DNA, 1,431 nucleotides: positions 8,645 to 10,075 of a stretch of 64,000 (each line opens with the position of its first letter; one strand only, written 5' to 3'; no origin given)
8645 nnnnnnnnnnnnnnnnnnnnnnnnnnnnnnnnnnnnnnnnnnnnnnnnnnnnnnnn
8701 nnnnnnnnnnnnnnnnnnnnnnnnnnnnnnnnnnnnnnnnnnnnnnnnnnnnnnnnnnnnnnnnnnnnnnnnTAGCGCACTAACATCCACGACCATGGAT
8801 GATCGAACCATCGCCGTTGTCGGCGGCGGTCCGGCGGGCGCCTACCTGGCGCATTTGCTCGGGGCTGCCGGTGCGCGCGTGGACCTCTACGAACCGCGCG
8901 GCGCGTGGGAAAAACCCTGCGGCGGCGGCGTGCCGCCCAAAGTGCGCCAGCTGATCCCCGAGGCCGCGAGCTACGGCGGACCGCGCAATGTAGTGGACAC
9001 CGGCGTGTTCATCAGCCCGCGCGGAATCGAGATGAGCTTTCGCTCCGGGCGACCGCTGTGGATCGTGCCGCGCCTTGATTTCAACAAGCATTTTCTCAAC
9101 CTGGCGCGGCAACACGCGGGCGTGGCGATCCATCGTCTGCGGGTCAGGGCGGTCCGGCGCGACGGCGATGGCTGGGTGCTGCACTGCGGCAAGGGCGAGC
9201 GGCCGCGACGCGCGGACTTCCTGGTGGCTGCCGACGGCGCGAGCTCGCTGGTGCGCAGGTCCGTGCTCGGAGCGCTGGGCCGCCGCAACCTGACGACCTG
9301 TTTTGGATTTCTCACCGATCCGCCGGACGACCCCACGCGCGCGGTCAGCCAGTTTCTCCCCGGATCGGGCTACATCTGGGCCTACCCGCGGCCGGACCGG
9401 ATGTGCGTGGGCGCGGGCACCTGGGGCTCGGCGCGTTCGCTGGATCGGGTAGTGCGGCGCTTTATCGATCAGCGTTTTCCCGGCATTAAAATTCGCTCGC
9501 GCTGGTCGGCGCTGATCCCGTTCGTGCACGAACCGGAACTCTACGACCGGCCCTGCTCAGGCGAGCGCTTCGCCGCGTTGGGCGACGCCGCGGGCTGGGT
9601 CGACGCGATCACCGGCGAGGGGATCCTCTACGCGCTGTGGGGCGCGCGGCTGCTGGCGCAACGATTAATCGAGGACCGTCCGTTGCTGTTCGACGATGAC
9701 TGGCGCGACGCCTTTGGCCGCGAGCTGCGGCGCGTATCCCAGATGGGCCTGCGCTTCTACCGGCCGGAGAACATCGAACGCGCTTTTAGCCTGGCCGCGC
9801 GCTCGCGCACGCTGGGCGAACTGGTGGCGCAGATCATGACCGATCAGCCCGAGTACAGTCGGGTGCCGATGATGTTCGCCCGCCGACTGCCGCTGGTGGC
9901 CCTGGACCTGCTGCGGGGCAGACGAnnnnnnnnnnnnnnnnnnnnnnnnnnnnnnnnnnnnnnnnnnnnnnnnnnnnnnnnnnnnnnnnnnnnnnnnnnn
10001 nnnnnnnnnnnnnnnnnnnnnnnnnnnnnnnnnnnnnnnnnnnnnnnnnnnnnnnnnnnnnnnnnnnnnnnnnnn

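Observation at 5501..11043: Translationally coupled operon: MenA/UbiA prenyltransferase, YfhO-like GT-C membrane protein, geranylgeranyl-reductase (MenJ-like) and a polytopic membrane protein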

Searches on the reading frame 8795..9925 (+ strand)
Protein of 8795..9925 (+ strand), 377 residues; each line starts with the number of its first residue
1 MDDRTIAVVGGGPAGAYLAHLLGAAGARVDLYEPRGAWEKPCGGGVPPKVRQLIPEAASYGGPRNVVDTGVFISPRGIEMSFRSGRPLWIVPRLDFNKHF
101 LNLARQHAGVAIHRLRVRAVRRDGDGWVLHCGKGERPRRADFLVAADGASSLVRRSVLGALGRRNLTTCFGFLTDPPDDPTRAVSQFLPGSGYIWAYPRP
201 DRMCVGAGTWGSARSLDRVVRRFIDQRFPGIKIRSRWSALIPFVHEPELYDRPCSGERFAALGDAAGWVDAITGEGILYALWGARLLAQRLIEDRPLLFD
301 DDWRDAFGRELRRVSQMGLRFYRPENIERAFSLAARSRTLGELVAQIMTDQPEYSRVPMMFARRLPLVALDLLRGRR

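Call 8: search_protein_families(library=pfam, proteins=[window:8795-9925:+], max_evalue=0.1)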
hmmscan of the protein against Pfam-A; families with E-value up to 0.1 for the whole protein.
window:8795-9925:+ (377 aa): 9 families
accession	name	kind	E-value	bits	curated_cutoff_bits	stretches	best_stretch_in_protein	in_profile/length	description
PF01266.30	DAO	-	2e-10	41.2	27.9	2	97-290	152-353/353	FAD dependent oxidoreductase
PF01494.25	FAD_binding_3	-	5.8e-09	36.1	22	1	5-157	3-167/349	FAD binding domain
PF13454.12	NAD_binding_9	-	7.2e-05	23.2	21.8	0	99-148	105-153/155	FAD-NAD(P)-binding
PF13450.12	NAD_binding_8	-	0.00011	22.8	21.9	1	8-35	1-28/68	NAD(P)-binding Rossmann-like domain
PF07992.20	Pyr_redox_2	-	0.00048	20.1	26.1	1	5-44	2-39/291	Pyridine nucleotide-disulphide oxidoreductase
PF04820.20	Trp_halogenase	-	0.0038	16.6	21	0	100-342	163-407/458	Tryptophan halogenase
PF05834.18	Lycopene_cycl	-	0.0046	16.5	23.4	0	6-33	2-31/380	Lycopene cyclase protein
PF03486.20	HI0933_like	-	0.013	15.4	50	1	5-34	2-31/244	HI0933-like protein Rossmann domain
PF07020.16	Orthopox_C10L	-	0.05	14.7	25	0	183-218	29-66/83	Orthopoxvirus C10L protein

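Call 9: search_protein_families(library=ncbifam, proteins=[window:8795-9925:+], max_evalue=0.1)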
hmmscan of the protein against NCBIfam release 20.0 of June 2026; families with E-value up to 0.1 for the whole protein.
window:8795-9925:+ (377 aa): 62 families (the best 25 are shown)
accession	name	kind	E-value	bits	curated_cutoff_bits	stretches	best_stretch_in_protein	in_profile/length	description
TIGR02032.1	GG-red-SF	subfamily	1.8e-32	113.2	158.8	1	8-288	5-294/297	geranylgeranyl reductase family protein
NF049967.1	QhpG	equivalog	1.4e-20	73.7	240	1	6-284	1-279/423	flavin-dependent monooxygenase QhpG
TIGR02023.1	BchP-ChlP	subfamily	4.1e-20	72.1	343.3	1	6-294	3-301/388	geranylgeranyl diphosphate reductase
TIGR02028.1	ChlP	equivalog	6.3e-15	54.8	505.3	2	193-294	208-307/398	geranylgeranyl reductase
NF008519.0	PRK11445.1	equivalog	2.6e-11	43.4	303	1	5-299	5-308/355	FAD-binding protein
NF038174.1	maturase_GoxB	equivalog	1.3e-09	37.5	400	1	88-289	93-308/358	glycine oxidase maturase GoxB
NF041080.1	DGGGPL_reductase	equivalog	7e-09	35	580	2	6-114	4-114/447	digeranylgeranylglycerophospholipid reductase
NF005566.0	PRK07236.1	subfamily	3.2e-08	32.9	333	1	3-159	6-162/386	hypothetical protein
NF005313.0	PRK06847.1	subfamily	4.3e-08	32.5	372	2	4-45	5-45/375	hypothetical protein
TIGR01988.1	Ubi-OHases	subfamily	8.3e-08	31.5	224.65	1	89-156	102-170/387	ubiquinone biosynthesis hydroxylase, UbiH/UbiF/VisC/COQ6 family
NF006593.0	PRK09126.1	equivalog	7.7e-07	28.3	420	0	5-34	6-35/393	5-demethoxyubiquinol-8 5-hydroxylase UbiM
NF004829.0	PRK06183.1-3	subfamily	8.4e-07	28.1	390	1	3-31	8-36/520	bifunctional 3-(3-hydroxy-phenyl)propionate/3-hydroxycinnamic acid hydroxylase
NF045655.1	MkRedMenJ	equivalog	1e-06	28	700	1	3-349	4-374/406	menaquinone reductase MenJ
NF004780.0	PRK06126.1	subfamily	1.2e-06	27.1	445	1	92-157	125-195/552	hypothetical protein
TIGR03197.1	MnmC_Cterm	equivalog_domain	6.9e-06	25.4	174.2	1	5-35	1-31/400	FAD-dependent 5-carboxymethylaminomethyl-2-thiouridine(34) oxidoreductase MnmC1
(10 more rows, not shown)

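Call 12: search_solved_structures(query=window:8795-9925:+, max_evalue=0.01)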
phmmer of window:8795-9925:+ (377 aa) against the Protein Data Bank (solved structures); distinct sequences matched with E-value up to 0.01: 11.
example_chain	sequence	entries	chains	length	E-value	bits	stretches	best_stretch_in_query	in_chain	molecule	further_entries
3oz2_A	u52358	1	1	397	1.8e-08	37.1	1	4-289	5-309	Digeranylgeranylglycerophospholipid reductase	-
7fco_A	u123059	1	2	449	1.7e-06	30.5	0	251-294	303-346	ChlB4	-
5dbj_E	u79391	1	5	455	9.1e-05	24.9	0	252-293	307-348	FADH2-dependent halogenase PltA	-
5fn0_A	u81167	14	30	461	0.00014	24.2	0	4-207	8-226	KYNURENINE 3-MONOOXYGENASE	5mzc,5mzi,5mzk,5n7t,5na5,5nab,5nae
6fox_A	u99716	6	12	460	0.00014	24.2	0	4-207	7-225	Kynurenine 3-monooxygenase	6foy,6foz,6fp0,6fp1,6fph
5x6p_A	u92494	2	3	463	0.00015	24.1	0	4-207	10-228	Kynurenine 3-monooxygenase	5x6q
5y66_A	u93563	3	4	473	0.00017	24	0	4-207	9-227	Kynurenine 3-monooxygenase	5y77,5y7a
5buk_A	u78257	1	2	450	0.00021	23.7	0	6-48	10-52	FADH2-dependent halogenase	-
5xgv_A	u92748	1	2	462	0.00098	21.4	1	5-156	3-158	PyrE3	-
8aq8_AAA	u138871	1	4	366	0.004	19.4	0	5-45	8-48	Monooxygenase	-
4k22_A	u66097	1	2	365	0.0092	18.3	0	5-59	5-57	Protein VisC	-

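Call 45: find_related_loci(query=A3, collection=genome_contigs, flank=8000)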
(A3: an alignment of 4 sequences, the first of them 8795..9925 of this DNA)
Query A3 (377 aa) in genome_contigs; peptide patterns used: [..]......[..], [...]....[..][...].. (x = any residue, [..] = any of these).
600 stretches matched a pattern (row limit reached: there are more); 248 encode a relative of the query (tblastn E <= 1e-3); the best 80 are kept; 80 distinct loci.
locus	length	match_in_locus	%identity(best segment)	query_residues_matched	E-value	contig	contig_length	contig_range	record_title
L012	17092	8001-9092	47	6-374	9e-99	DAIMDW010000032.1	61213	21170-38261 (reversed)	MAG TPA_asm: bacterium isolate CTOTU18725 NODE_355_length_61213_cov_9.807956, whole genome shotgun sequence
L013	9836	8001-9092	46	6-374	9e-95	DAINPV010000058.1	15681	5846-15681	MAG TPA_asm: bacterium isolate CTOTU18531 NODE_3700_length_15681_cov_5.750032, whole genome shotgun sequence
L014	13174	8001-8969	43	46-374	6e-83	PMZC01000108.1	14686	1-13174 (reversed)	MAG: Deltaproteobacteria bacterium isolate fen_1099 73.20110800_E3D.111_contig_116066, whole genome shotgun sequence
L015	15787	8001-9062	33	4-357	1e-70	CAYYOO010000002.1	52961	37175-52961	MAG TPA_asm: uncultured Thermoplasmatales archaeon isolate SRP332253_co2_45 genome assembly, contig: NODE_517_length_529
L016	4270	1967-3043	31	6-369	2e-63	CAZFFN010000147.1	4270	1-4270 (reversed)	MAG TPA_asm: uncultured Thermoplasmatales archaeon isolate SRP067234_co1_26 genome assembly, contig: k99_915301, whole g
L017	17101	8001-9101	31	6-375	2e-62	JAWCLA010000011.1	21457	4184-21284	MAG: Candidatus Aenigmatarchaeota archaeon isolate JZ-2_201705_bins_163 JZ-2_201705_bins_163_scaffold_11, whole genome s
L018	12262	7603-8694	47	6-374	1e-101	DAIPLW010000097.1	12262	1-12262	MAG TPA_asm: bacterium isolate CTOTU29523 NODE_2846_length_12262_cov_5.779717, whole genome shotgun sequence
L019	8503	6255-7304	31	6-355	8e-62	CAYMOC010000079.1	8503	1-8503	MAG TPA_asm: uncultured Thermoplasmatales archaeon isolate SRP332253_co1_209 genome assembly, contig: NODE_13905_length_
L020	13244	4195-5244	37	6-357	7e-61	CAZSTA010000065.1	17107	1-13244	MAG TPA_asm: uncultured bacterium isolate binchicken_co34_576 genome assembly, contig: NODE_5425_length_17107_cov_5.4521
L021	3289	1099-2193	34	4-371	9e-61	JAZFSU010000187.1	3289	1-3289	MAG: Dehalococcoidia bacterium isolate BS2bin.16 BS2bin.16_187, whole genome shotgun sequence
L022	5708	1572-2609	34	6-354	2e-60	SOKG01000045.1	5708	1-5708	MAG: Dehalococcoidia bacterium isolate E44_bin56 NODE_8297_length_5708_cov_6.185742, whole genome shotgun sequence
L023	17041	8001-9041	36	6-355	2e-59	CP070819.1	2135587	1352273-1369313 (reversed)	MAG: Dehalococcoidia bacterium isolate bin1158 chromosome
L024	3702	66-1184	33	1-373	2e-59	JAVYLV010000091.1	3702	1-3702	MAG: Thermoplasmatota archaeon isolate DPZ-2_202101_bins_122 DPZ-2_202101_bins_122_scaffold_91, whole genome shotgun seq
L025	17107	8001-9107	31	6-376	3e-59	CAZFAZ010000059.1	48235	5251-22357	MAG TPA_asm: uncultured Thermoplasmatales archaeon isolate SRP067234_co1_271 genome assembly, contig: k99_221980, whole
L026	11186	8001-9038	34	6-354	7e-58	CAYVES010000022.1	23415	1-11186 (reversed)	MAG TPA_asm: uncultured Dehalococcoidia bacterium isolate SRP214966_co5_396 genome assembly, contig: NODE_1612_length_23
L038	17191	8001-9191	34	6-364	4e-49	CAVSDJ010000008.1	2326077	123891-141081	MAG: Blastocatellia bacterium isolate MFD01916.bin.3.112 genome assembly, contig: contig_6494, whole genome shotgun sequ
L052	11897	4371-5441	33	6-332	1e-45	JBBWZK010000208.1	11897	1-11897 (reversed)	MAG: Blastocatellia bacterium isolate Holy_42 scaffold_1951907, whole genome shotgun sequence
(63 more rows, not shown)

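Call 65: search_protein_families(library=ncbifam, proteins=[L015:7011-7931:+, L025:6079-7008:+, L015:8001-9062:+, L052:4371-5441:+, L023:8001-9041:+], max_evalue=0.00001)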
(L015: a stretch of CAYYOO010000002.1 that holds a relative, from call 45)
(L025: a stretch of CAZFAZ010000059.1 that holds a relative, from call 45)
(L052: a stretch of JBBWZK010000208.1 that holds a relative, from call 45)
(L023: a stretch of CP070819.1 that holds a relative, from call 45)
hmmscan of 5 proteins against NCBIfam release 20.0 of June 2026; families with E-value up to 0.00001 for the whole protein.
L015:7011-7931:+ (307 aa): 6 families
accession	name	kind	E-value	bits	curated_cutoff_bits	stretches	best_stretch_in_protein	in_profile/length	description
NF010117.0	PRK13591.1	equivalog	1.6e-10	40.6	238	1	41-278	39-274/307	prenyltransferase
NF004752.0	PRK06080.1-4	subfamily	4.8e-09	36.3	289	1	69-286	51-283/300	1,4-dihydroxy-2-naphthoate polyprenyltransferase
NF004753.0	PRK06080.1-5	equivalog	2.4e-07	30.3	555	1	132-305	131-304/312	1,4-dihydroxy-2-naphthoate polyprenyltransferase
NF009513.0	PRK12872.1-3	equivalog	8.4e-07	28.8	288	1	146-285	136-277/293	prenyltransferase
NF009523.0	PRK12884.1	equivalog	5.1e-06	25.9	269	1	86-246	63-217/279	prenyltransferase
NF004749.0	PRK06080.1-1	equivalog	8.1e-06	25.2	277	1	131-281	133-282/311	1,4-dihydroxy-2-naphthoate polyprenyltransferase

L025:6079-7008:+ (310 aa): 2 families
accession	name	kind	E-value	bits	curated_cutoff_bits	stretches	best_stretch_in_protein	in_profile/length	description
NF010117.0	PRK13591.1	equivalog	2e-09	37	238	1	36-276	34-271/307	prenyltransferase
NF004749.0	PRK06080.1-1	equivalog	5.9e-07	28.9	277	1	130-272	132-272/311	1,4-dihydroxy-2-naphthoate polyprenyltransferase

L015:8001-9062:+ (354 aa): 30 families (the best 25 are shown)
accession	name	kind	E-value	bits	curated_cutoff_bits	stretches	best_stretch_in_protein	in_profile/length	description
TIGR02032.1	GG-red-SF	subfamily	9.2e-54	183.1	158.8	1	2-288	2-297/297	geranylgeranyl reductase family protein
TIGR02023.1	BchP-ChlP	subfamily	3.3e-34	118.5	343.3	1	2-320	2-337/388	geranylgeranyl diphosphate reductase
NF041080.1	DGGGPL_reductase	equivalog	1.2e-26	93.6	580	1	2-301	3-327/447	digeranylgeranylglycerophospholipid reductase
NF008519.0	PRK11445.1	equivalog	1.3e-20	73.9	303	1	2-307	5-319/355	FAD-binding protein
TIGR02028.1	ChlP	equivalog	2.2e-20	72.8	505.3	1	3-153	3-166/398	geranylgeranyl reductase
NF049967.1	QhpG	equivalog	2.5e-20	72.8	240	1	3-288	1-286/423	flavin-dependent monooxygenase QhpG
NF045655.1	MkRedMenJ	equivalog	3.6e-19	68.9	700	1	2-344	6-372/406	menaquinone reductase MenJ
NF038171.1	maturase_LodB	equivalog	1.1e-18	67.4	400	2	2-186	1-199/361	lysine-epsilon-oxidase maturase LodB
NF038174.1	maturase_GoxB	equivalog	2.3e-17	63.1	400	2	251-312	271-332/358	glycine oxidase maturase GoxB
NF041160.1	DGGPL_Thplmales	equivalog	2.8e-13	49.5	780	1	2-307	5-338/396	digeranylgeranylglycerophospholipid reductase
TIGR01988.1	Ubi-OHases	subfamily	1.6e-12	47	224.65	1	2-152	1-170/387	ubiquinone biosynthesis hydroxylase, UbiH/UbiF/VisC/COQ6 family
NF005243.0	PRK06753.1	equivalog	2.4e-10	39.8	365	1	2-154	2-159/374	hypothetical protein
NF005313.0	PRK06847.1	subfamily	1.2e-09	37.6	372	1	2-160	6-176/375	hypothetical protein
NF033113.0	halo_ClmS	equivalog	2.6e-08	32.8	900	1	90-288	104-321/570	chloramphenicol-biosynthetic FADH2-dependent halogenase CmlS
NF006593.0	PRK09126.1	equivalog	3.3e-08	32.8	420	0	251-292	278-319/393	5-demethoxyubiquinol-8 5-hydroxylase UbiM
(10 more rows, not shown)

L052:4371-5441:+ (357 aa): 37 families (the best 25 are shown)
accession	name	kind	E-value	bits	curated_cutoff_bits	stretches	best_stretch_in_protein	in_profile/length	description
TIGR02032.1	GG-red-SF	subfamily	1.5e-43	149.6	158.8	1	3-308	5-296/297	geranylgeranyl reductase family protein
TIGR02023.1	BchP-ChlP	subfamily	1.4e-37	129.7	343.3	1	1-333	3-322/388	geranylgeranyl diphosphate reductase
NF049967.1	QhpG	equivalog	1.3e-21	77.1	240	1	1-150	1-147/423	flavin-dependent monooxygenase QhpG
TIGR02028.1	ChlP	equivalog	1.1e-20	73.8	505.3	1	1-333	3-332/398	geranylgeranyl reductase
NF045655.1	MkRedMenJ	equivalog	2.3e-17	63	700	1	1-312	7-317/406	menaquinone reductase MenJ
NF008519.0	PRK11445.1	equivalog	5.5e-17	62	303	1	265-318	256-309/355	FAD-binding protein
TIGR01988.1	Ubi-OHases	subfamily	2e-16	59.8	224.65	1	108-151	128-171/387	ubiquinone biosynthesis hydroxylase, UbiH/UbiF/VisC/COQ6 family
NF041080.1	DGGGPL_reductase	equivalog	3.5e-16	59.1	580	1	2-327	5-329/447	digeranylgeranylglycerophospholipid reductase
NF006593.0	PRK09126.1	equivalog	2e-13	50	420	0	272-329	278-335/393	5-demethoxyubiquinol-8 5-hydroxylase UbiM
NF005599.0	PRK07333.1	equivalog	1.2e-12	47.1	549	1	81-154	112-186/414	ubiquinone biosynthesis hydroxylase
TIGR01790.1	carotene-cycl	subfamily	3.1e-12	46.3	209.5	1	2-145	3-140/387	lycopene cyclase family protein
NF004318.0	PRK05714.1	equivalog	1.5e-11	43.6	653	0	90-149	114-174/407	2-octaprenyl-3-methyl-6-methoxy-1,4-benzoquinol hydroxylase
NF038174.1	maturase_GoxB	equivalog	2.1e-11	43.5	400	1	1-163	3-173/358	glycine oxidase maturase GoxB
NF005566.0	PRK07236.1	subfamily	2.6e-11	43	333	1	1-152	9-161/386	hypothetical protein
NF033145.1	rif_monoox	equivalog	1.7e-10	40.4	800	1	2-157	4-166/472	rifampin monooxygenase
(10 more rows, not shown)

L023:8001-9041:+ (347 aa): 29 families (the best 25 are shown)
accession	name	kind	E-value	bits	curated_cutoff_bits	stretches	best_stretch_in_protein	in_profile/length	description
TIGR02032.1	GG-red-SF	subfamily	1.2e-51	176.2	158.8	1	3-283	5-297/297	geranylgeranyl reductase family protein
TIGR02023.1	BchP-ChlP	subfamily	3.5e-31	108.6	343.3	1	1-286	3-301/388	geranylgeranyl diphosphate reductase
NF049967.1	QhpG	equivalog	3.4e-20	72.3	240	1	1-283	1-286/423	flavin-dependent monooxygenase QhpG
TIGR02028.1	ChlP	equivalog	1.4e-19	70.1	505.3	1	1-287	3-308/398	geranylgeranyl reductase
NF041080.1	DGGGPL_reductase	equivalog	6e-19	68.2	580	1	2-296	5-327/447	digeranylgeranylglycerophospholipid reductase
NF045655.1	MkRedMenJ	equivalog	5.6e-15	55.1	700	1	1-319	7-352/406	menaquinone reductase MenJ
NF038174.1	maturase_GoxB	equivalog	1.2e-14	54.2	400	0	246-285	270-312/358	glycine oxidase maturase GoxB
NF041160.1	DGGPL_Thplmales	equivalog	8.1e-14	51.3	780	1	82-282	95-309/396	digeranylgeranylglycerophospholipid reductase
NF008519.0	PRK11445.1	equivalog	3.3e-13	49.6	303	1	1-295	6-312/355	FAD-binding protein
TIGR01988.1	Ubi-OHases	subfamily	1.5e-11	43.7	224.65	0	103-147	125-170/387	ubiquinone biosynthesis hydroxylase, UbiH/UbiF/VisC/COQ6 family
NF004835.0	PRK06185.1-4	equivalog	3.2e-09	36.1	601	0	2-27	14-39/411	FAD-dependent oxidoreductase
NF038171.1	maturase_LodB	equivalog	5.3e-09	35.6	400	0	249-314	277-345/361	lysine-epsilon-oxidase maturase LodB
NF005313.0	PRK06847.1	subfamily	6.2e-09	35.3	372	1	1-151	7-172/375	hypothetical protein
NF005243.0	PRK06753.1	equivalog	1.8e-08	33.7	365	1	1-147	3-157/374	hypothetical protein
NF004834.1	PRK06185.1-3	subfamily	2.8e-08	33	500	0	2-26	11-35/420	FAD-dependent oxidoreductase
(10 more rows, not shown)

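Call 82: search_protein_families(library=pfam, proteins=[L012:205-2013:+, L012:2023-3519:+, L012:3516-4451:+, L038:10560-11063:+], max_evalue=0.001)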
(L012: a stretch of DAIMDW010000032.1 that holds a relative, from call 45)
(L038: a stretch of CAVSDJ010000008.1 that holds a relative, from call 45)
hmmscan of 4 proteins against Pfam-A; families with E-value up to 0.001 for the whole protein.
L012:205-2013:+ (602 aa): 1 family
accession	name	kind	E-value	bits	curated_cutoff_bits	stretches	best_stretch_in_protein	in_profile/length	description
PF13231.12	PMT_2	-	7.7e-09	36.4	26.1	1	61-211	8-158/160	Dolichyl-phosphate-mannose-protein mannosyltransferase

L012:2023-3519:+ (498 aa): 1 family
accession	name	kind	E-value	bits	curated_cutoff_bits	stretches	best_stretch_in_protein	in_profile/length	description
PF13231.12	PMT_2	-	3.9e-14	53.6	26.1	1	64-203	4-143/160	Dolichyl-phosphate-mannose-protein mannosyltransferase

L012:3516-4451:+ (311 aa): 2 families
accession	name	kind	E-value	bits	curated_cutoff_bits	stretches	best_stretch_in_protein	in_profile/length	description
PF13472.12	Lipase_GDSL_2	-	4.3e-16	60.4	32.9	1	90-292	14-177/178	GDSL-like Lipase/Acylhydrolase family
PF00657.28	Lipase_GDSL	-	1e-07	32.8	23.6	1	99-297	30-207/208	GDSL-like Lipase/Acylhydrolase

L038:10560-11063:+ (167 aa): 3 families
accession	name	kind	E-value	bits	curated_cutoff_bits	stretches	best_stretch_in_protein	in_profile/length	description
PF05425.18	CopD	-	9.6e-08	32.8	32.1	1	48-162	3-103/105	Copper resistance protein D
PF03653.18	UPF0093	-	0.00015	22.5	34.2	1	3-119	4-104/146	Uncharacterised protein family (UPF0093)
PF13664.11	DUF4149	-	0.00037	21.1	24.6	1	13-119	1-85/102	Domain of unknown function (DUF4149)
